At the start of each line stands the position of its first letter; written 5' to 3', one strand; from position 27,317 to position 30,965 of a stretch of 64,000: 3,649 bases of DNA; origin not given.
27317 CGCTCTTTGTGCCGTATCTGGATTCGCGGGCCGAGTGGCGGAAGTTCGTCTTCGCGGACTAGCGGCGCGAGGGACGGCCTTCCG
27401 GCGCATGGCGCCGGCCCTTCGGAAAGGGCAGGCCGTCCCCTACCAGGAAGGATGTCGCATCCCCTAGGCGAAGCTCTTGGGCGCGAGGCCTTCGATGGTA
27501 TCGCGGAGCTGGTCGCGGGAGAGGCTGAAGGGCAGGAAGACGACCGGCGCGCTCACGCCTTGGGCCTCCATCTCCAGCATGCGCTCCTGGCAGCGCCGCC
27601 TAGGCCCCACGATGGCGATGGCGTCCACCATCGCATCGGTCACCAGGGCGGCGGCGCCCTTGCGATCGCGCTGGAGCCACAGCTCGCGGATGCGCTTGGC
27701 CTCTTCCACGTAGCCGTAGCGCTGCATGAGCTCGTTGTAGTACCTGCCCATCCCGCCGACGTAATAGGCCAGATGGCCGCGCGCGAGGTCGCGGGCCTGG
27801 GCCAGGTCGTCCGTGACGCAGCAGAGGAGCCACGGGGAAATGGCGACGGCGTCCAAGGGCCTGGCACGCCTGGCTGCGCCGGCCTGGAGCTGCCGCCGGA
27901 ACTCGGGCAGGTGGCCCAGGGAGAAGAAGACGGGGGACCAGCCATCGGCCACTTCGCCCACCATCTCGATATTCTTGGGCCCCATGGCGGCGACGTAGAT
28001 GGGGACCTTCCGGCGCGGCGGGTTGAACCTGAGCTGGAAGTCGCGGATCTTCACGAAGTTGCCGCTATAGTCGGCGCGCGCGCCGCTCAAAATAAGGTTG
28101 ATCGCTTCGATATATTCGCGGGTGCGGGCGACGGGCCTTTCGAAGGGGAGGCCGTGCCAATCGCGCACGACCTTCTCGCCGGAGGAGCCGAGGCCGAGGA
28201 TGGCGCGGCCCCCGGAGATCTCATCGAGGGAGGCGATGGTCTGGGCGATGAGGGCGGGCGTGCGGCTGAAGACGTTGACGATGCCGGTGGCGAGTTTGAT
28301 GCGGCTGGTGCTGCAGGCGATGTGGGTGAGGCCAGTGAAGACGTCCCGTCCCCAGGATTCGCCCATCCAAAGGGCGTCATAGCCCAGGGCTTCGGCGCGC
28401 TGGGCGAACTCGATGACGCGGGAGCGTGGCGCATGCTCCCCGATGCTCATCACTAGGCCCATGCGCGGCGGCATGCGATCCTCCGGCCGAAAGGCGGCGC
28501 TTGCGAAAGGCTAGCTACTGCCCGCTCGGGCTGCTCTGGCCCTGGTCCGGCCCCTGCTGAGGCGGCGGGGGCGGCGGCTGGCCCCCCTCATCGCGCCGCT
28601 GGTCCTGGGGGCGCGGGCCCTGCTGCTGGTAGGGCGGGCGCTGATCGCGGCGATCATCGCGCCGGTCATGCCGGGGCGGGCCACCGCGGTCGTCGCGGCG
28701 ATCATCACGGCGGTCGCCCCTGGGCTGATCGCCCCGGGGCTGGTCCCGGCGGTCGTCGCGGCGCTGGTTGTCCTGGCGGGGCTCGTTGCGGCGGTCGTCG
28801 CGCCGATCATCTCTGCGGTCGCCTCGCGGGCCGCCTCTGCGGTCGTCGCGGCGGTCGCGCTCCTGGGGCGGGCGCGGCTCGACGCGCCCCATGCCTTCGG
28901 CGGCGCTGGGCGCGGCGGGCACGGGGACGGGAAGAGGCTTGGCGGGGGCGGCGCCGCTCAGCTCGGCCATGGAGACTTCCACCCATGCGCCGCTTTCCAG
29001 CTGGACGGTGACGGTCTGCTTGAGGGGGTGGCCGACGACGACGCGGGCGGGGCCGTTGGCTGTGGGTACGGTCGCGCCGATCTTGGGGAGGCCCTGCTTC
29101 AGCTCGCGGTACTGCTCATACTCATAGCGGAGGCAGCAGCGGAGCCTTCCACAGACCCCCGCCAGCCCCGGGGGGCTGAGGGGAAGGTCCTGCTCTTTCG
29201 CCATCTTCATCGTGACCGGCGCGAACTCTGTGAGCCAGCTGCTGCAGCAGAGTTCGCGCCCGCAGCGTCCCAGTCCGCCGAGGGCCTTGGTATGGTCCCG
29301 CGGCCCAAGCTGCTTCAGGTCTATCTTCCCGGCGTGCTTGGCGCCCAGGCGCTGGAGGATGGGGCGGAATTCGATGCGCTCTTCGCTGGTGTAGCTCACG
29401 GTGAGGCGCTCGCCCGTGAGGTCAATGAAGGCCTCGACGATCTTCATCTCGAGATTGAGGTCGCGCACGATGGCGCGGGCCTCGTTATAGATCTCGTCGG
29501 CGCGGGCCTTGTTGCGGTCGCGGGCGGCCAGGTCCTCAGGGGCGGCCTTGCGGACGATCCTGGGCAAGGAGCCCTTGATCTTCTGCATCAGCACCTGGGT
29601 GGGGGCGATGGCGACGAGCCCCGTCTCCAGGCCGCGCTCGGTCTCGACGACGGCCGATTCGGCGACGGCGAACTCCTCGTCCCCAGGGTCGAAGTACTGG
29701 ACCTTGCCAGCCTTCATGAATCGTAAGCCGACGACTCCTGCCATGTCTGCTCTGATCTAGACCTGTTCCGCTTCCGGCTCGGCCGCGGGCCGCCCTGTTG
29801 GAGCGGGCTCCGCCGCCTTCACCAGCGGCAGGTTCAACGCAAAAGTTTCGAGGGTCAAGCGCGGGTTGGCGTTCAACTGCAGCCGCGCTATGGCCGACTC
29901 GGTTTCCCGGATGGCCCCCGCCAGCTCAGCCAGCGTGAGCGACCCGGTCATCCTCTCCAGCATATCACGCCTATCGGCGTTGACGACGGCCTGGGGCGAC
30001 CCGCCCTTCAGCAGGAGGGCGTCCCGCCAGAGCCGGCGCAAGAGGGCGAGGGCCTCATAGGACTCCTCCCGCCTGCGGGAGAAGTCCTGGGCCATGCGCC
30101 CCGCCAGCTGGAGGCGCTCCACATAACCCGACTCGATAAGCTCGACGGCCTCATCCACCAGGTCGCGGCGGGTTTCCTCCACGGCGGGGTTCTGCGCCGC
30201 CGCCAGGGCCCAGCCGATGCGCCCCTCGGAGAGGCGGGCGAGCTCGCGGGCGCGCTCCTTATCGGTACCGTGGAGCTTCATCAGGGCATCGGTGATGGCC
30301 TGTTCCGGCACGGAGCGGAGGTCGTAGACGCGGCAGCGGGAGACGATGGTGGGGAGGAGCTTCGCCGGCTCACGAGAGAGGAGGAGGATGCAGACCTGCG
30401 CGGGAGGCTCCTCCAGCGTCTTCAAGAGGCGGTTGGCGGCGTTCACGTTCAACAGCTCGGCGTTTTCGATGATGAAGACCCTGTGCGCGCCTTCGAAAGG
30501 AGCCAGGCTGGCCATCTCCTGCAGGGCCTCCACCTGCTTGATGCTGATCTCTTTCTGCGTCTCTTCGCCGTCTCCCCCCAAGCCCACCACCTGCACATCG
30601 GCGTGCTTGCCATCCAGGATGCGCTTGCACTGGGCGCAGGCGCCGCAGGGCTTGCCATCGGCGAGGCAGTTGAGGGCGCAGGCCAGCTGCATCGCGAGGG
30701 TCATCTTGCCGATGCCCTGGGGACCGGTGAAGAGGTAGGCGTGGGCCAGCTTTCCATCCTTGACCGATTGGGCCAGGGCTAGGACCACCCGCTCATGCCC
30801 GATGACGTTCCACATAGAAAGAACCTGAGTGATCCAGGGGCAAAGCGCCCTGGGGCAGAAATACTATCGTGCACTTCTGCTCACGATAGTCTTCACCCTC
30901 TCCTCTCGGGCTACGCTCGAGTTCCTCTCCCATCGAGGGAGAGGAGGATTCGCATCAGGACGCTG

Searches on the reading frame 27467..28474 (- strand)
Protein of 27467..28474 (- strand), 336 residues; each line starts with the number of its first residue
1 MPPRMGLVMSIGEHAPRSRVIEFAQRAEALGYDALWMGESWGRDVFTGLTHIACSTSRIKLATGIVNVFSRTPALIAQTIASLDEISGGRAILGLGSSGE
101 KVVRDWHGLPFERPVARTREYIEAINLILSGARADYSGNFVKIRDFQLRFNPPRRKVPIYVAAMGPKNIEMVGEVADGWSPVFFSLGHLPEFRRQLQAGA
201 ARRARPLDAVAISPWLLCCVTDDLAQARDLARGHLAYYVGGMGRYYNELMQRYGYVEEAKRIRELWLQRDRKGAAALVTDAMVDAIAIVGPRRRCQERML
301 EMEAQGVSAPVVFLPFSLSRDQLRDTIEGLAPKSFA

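Call 63: search_protein_families(library=pfam, proteins=[window:27467-28474:-], max_evalue=0.00001)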
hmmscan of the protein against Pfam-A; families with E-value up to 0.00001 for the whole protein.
window:27467-28474:- (336 aa): 1 family
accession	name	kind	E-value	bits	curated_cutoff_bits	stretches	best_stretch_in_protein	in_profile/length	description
PF00296.26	Bac_luciferase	-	1.1e-82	278.3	27.9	1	16-308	21-313/314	Luciferase-like monooxygenase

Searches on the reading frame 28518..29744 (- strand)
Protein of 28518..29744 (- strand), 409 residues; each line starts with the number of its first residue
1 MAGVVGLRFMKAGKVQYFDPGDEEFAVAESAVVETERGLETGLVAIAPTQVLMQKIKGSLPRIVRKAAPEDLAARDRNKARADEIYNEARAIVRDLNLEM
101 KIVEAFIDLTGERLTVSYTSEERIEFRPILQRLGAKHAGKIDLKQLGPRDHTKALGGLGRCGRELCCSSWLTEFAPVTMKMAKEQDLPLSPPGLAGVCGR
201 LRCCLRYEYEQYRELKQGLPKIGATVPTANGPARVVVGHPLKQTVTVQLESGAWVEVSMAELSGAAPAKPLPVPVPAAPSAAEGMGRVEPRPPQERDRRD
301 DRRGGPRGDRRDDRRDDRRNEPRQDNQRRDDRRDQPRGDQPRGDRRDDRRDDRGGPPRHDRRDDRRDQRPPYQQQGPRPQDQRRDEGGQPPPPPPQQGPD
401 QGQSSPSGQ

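Call 32: search_protein_families(library=pfam, proteins=[window:28518-29744:-], max_evalue=0.01)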
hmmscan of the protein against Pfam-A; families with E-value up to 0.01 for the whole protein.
window:28518-29744:- (409 aa): 1 family
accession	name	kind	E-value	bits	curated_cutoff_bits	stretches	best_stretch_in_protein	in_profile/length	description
PF04468.17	PSP1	-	1.8e-17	63.9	27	1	62-145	2-85/86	PSP1 C-terminal conserved region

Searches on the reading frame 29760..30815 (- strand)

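Call 32: search_protein_families(library=pfam, proteins=[window:29760-30815:-], max_evalue=0.01)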
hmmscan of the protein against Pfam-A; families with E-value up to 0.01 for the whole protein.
window:29760-30815:- (352 aa): 2 families
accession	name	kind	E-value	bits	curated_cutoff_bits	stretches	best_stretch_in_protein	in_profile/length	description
PF13177.12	DNA_pol3_delta2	-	1.8e-51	174.8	27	1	7-168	2-159/161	DNA polymerase III, delta subunit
PF00004.35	AAA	-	0.0037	18.2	21.2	0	28-162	2-124/131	ATPase family associated with various cellular activities (AAA)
